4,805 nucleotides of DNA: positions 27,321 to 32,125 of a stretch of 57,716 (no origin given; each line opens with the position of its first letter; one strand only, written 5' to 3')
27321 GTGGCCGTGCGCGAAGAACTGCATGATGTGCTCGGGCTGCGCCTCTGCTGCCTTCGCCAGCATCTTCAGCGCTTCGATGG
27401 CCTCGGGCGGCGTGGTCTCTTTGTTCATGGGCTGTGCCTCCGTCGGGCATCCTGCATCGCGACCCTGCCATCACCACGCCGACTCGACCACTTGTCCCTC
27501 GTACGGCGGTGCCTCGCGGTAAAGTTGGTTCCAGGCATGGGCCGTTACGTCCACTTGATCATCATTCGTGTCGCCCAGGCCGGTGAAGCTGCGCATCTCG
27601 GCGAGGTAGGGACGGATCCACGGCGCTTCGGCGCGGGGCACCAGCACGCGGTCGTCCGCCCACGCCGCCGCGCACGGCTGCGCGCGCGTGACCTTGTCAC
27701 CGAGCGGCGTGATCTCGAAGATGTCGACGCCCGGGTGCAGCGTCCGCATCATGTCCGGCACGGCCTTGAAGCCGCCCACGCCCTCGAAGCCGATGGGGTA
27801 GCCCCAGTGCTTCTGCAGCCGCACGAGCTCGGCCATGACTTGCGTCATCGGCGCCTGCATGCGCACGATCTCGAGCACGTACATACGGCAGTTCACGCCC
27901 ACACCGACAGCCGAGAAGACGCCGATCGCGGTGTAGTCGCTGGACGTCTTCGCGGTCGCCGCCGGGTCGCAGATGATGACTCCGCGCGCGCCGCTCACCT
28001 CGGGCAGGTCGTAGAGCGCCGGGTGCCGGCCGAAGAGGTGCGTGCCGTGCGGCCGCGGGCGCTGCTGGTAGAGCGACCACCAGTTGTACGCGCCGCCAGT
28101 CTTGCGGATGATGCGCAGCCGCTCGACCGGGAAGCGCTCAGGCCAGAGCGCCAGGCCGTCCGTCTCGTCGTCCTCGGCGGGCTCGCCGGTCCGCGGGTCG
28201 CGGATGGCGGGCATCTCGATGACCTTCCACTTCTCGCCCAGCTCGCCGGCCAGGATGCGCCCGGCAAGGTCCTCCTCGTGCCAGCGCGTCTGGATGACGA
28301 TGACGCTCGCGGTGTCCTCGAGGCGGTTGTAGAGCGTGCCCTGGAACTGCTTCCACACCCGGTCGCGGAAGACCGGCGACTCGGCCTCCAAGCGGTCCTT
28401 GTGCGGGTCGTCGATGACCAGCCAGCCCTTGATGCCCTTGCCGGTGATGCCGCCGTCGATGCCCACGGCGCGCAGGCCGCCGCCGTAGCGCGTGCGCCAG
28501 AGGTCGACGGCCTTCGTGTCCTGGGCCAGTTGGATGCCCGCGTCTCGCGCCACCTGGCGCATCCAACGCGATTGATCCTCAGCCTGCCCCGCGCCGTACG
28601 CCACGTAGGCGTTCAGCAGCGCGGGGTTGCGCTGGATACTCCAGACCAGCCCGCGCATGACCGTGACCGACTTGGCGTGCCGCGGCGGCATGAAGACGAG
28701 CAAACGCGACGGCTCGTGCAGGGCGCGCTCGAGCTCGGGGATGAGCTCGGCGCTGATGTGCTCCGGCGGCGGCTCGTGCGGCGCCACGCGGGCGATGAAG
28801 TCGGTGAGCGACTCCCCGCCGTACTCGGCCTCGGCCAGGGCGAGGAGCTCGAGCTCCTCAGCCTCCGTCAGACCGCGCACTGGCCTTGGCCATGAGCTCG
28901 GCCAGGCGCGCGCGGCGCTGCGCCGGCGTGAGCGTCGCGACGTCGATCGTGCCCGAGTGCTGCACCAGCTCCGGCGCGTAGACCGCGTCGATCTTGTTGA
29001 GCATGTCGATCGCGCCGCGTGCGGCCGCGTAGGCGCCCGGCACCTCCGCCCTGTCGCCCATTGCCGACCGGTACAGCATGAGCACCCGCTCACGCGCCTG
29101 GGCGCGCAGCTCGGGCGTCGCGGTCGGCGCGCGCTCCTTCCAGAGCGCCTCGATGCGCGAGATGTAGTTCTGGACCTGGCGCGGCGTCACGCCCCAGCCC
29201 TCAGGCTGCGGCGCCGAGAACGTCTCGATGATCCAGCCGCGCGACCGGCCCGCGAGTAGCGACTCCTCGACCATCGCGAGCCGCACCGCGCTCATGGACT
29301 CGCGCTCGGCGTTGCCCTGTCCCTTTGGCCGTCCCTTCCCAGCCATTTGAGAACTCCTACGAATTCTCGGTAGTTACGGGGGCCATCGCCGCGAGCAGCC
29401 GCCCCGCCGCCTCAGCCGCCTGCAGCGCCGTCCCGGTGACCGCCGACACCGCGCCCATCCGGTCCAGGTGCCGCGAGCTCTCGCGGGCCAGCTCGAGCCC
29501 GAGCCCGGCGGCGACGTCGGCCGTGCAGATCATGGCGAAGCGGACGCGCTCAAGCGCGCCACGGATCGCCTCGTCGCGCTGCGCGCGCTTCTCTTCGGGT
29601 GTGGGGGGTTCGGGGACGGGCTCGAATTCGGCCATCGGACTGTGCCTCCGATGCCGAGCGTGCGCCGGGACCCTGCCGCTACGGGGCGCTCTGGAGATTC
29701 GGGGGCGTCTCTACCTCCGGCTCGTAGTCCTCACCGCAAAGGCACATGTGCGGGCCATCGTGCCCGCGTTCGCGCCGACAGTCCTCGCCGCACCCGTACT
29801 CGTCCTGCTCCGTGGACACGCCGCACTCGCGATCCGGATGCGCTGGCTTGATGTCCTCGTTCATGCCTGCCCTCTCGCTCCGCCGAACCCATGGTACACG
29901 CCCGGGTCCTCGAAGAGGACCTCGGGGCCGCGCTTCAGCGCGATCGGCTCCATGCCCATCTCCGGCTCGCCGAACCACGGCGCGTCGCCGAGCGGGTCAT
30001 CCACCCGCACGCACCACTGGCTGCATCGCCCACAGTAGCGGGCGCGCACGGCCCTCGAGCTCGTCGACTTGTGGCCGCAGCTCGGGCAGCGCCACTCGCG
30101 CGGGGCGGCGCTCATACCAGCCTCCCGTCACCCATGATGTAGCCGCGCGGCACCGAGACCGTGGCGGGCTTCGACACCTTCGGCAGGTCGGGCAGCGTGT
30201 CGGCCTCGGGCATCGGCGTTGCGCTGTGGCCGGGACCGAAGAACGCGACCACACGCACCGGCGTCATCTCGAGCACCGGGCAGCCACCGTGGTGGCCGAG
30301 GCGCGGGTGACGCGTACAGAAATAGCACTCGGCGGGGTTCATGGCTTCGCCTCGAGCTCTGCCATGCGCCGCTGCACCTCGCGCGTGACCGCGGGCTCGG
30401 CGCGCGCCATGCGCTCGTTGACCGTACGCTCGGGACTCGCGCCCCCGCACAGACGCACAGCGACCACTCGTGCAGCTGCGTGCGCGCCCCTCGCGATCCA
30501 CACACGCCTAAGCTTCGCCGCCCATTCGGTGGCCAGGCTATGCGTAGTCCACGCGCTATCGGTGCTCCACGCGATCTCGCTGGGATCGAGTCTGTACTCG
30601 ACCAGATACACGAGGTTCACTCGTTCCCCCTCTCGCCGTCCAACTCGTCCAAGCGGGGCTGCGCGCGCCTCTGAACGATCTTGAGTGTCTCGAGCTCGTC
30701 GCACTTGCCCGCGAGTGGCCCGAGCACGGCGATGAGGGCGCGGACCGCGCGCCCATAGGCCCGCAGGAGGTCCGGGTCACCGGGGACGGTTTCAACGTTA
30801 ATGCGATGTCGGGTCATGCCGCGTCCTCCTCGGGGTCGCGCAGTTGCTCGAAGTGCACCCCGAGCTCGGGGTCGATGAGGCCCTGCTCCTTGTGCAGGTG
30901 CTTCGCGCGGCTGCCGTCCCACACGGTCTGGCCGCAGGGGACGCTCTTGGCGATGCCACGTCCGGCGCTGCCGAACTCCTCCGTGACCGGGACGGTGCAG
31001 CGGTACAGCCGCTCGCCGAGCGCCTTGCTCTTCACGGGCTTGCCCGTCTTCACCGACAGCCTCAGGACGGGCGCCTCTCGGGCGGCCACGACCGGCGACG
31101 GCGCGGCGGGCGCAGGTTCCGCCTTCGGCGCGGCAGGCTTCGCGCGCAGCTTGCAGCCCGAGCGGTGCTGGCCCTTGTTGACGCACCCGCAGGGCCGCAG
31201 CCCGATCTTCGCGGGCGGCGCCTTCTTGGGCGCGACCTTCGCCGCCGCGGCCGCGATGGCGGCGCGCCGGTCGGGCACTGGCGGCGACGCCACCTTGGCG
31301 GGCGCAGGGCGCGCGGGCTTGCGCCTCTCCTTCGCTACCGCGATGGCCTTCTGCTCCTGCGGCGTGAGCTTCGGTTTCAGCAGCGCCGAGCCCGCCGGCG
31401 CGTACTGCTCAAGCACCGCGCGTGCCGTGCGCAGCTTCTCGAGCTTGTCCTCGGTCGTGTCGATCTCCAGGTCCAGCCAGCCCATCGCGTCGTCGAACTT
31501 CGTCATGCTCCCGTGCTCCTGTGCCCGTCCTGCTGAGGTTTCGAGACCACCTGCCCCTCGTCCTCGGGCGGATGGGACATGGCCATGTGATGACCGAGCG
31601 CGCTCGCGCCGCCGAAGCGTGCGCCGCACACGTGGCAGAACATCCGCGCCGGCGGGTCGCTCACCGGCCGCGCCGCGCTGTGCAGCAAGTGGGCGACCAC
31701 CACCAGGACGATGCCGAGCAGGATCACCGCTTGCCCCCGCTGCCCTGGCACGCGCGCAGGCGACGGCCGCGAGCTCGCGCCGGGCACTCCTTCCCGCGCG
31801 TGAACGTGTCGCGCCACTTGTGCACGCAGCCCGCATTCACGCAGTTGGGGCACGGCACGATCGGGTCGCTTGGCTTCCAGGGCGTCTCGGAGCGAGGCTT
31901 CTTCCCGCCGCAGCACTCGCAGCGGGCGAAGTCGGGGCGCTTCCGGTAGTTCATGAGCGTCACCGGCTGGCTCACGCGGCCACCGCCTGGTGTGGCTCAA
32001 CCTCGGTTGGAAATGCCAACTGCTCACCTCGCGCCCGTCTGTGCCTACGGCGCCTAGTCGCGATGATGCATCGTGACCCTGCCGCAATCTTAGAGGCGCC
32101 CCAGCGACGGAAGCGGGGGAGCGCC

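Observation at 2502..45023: Fourteen same-strand copies of a ~20-nt motif, (TAG)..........-SCG-RY-GCA, at a fixed distance upstream of late-gene starts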

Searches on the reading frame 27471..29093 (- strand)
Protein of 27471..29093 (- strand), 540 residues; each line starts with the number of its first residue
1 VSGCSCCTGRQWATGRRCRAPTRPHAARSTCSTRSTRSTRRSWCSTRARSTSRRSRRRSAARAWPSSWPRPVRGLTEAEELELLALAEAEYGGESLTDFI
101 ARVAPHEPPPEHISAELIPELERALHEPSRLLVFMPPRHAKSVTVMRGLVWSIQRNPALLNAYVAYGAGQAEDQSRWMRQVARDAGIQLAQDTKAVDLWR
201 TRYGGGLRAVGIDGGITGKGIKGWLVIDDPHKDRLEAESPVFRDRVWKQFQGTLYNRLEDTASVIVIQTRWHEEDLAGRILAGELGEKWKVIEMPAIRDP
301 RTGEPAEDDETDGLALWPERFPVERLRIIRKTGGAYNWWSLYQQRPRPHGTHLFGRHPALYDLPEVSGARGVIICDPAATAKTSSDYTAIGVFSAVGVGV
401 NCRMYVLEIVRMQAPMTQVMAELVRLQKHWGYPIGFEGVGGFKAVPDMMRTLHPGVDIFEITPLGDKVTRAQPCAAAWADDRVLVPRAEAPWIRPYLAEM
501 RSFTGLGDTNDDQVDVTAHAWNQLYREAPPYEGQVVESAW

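Call 8: search_protein_families(library=phrogs, proteins=[window:27471-29093:-])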
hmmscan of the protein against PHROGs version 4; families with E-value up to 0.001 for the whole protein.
window:27471-29093:- (540 aa): 6 families
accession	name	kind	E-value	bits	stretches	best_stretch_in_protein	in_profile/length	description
phrog_38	-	head and packaging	1.8e-81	275.9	1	83-527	266-706/760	terminase large subunit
phrog_4758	-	head and packaging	1.2e-34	120.8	1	126-299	55-238/243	terminase large subunit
phrog_5573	-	head and packaging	1.2e-31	111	1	284-522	7-232/250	terminase large subunit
phrog_979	-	head and packaging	3.7e-16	59.9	1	364-529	429-604/642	terminase large subunit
phrog_30251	-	head and packaging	6.3e-09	35.6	1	194-298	135-241/799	terminase large subunit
phrog_12171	-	head and packaging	7.4e-09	36.7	1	457-525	32-96/110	terminase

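Call 9: search_dna_similar(query=window:27471-29093:-, collection=phages, mode=protein, max_rows=25)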
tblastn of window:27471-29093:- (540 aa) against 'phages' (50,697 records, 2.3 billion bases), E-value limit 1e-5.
Records with a match: 1681; places in all: 1682; records where one place covers at least 80% of the query: 16.
Best place of each record, by identity: <60% 1681.
By first word of the organism name: Mycobacterium 476; Microbacterium 273; Gordonia 167; Escherichia 82; Vibrio 69; Acinetobacter 51; Klebsiella 44; Brucella 41; Streptococcus 31; Xanthomonas 29; and 84 more.
By host as written in the record: Mycobacterium smegmatis mc2 155 335; - 130; Gordonia terrae 3612 129; Microbacterium foliorum NRRL B-24224 SEA 111; Microbacterium foliorum NRRL B-24224 104; Mycobacterium smegmatis mc#155 80; Escherichia coli 38; Microbacterium paraoxydans NWU1 27; and 313 more.
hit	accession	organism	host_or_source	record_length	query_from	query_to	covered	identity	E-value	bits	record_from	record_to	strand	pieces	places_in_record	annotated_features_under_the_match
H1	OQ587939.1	Synechococcus phage S-CRES1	Synechococcus sp.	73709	96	536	82%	33.1%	8e-43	170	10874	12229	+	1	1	large terminase subunit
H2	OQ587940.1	Synechococcus phage S-CRES2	Synechococcus sp.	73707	96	536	82%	33.1%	1e-42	169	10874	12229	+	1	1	terminase large subunit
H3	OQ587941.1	Synechococcus phage S-CRES3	Synechococcus sp.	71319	96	530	81%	32.5%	1e-38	157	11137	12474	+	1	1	terminase large subunit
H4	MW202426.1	Caudoviricetes sp.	Manatee Spring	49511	108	526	78%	33.5%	2e-39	160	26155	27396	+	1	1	terminase large subunit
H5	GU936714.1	Synechococcus phage S-CBS2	Synechococcus sp. CB0204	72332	99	530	80%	32.1%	3e-40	162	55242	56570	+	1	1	terL: large terminase subunit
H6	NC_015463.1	Synechococcus phage S-CBS2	Synechococcus sp. CB0204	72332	99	530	80%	32.1%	3e-40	162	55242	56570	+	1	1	terL: terminase large subunit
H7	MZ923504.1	Microcystis phage MinS1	Microcystis aeruginosa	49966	121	537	77%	33.1%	2e-35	147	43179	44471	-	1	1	terminase large subunit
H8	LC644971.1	Acetobacter phage phiAO1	Acetobacter orleanensis NBRC 3170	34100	112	529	77%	33.0%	6e-42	167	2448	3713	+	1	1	phage Terminase protein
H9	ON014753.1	Pseudanabaena phage Pam1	Pseudanabaena sp.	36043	94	518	79%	32.1%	2e-36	150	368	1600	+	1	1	terminase large subunit | terminase small subunit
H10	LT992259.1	Yersinia phage fEV-1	-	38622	97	515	78%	31.0%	1e-29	130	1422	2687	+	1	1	g04: Phage terminase, large subunit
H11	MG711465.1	Faecalibacterium phage FP_Brigit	Faecalibacterium prausnitzii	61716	130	527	74%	32.3%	5e-37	152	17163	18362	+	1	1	terminase large subunit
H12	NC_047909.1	Faecalibacterium phage FP_Brigit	Faecalibacterium prausnitzii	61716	130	527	74%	32.3%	5e-37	152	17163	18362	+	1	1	terminase large subunit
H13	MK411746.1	Arthrobacter phage Sonali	Arthrobacter globiformis B-2979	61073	116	525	76%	31.2%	3e-29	129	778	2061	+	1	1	2: terminase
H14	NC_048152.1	Arthrobacter phage Sonali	Arthrobacter globiformis B-2979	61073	116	525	76%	31.2%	3e-29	129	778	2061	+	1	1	2: terminase large subunit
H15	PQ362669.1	Arthrobacter phage Kukla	Arthrobacter globiformis B-2979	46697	121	523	75%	31.7%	2e-33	142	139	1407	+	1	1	1: terminase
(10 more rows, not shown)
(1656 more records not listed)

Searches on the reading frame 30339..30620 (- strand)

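Call 69: search_protein_families(library=ncbifam, max_evalue=0.05, proteins=[window:30339-30620:-])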
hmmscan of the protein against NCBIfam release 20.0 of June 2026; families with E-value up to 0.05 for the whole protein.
window:30339-30620:- (93 aa): 1 family
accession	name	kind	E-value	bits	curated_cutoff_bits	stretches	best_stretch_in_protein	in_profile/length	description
NF009508.0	PRK12866.1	equivalog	0.037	14.2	108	1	20-81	16-75/97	YciI-like protein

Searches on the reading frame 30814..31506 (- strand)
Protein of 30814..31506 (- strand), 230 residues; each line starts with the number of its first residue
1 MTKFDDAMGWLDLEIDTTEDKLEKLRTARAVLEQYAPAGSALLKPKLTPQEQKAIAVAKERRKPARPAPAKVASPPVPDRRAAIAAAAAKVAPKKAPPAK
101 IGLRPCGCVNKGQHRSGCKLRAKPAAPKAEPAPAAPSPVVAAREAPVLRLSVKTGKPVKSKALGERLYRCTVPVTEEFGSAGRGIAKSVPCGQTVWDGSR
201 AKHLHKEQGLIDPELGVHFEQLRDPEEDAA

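Call 67: search_solved_structures(query=window:30814-31506:-, max_evalue=1)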
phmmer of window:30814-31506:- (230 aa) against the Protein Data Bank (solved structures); distinct sequences matched with E-value up to 1: 3.
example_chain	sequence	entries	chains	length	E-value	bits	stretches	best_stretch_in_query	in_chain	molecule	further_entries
28jw_t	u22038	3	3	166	0.1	15.8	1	58-139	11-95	bS20c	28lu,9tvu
7zm7_S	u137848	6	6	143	0.5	13.5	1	62-101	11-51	Complex I-ESSS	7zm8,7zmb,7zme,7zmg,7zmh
24pi_A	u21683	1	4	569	0.96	12.6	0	125-183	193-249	Ancestral acetolactate synthase, catabolic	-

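Call 69: search_protein_families(library=ncbifam, max_evalue=0.05, proteins=[window:30814-31506:-])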
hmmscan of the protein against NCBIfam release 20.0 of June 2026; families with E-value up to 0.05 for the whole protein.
window:30814-31506:- (230 aa): 0 families

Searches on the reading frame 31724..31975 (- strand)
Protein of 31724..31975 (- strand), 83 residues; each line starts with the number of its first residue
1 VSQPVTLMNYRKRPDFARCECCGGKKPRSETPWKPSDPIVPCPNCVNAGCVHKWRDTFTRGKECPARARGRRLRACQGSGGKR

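Call 68: search_solved_structures(query=window:31724-31975:-, max_evalue=1)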
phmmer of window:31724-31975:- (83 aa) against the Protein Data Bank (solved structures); distinct sequences matched with E-value up to 1: 1.
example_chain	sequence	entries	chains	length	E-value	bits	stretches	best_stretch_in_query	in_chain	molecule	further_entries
1m1p_A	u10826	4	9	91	0.22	14.7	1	15-46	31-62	Small tetraheme cytochrome c | Periplasmic tetraheme cytochrome c CctA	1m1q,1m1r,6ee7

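Call 69: search_protein_families(library=ncbifam, max_evalue=0.05, proteins=[window:31724-31975:-])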
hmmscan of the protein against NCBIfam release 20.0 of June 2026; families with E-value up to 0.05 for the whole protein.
window:31724-31975:- (83 aa): 0 families
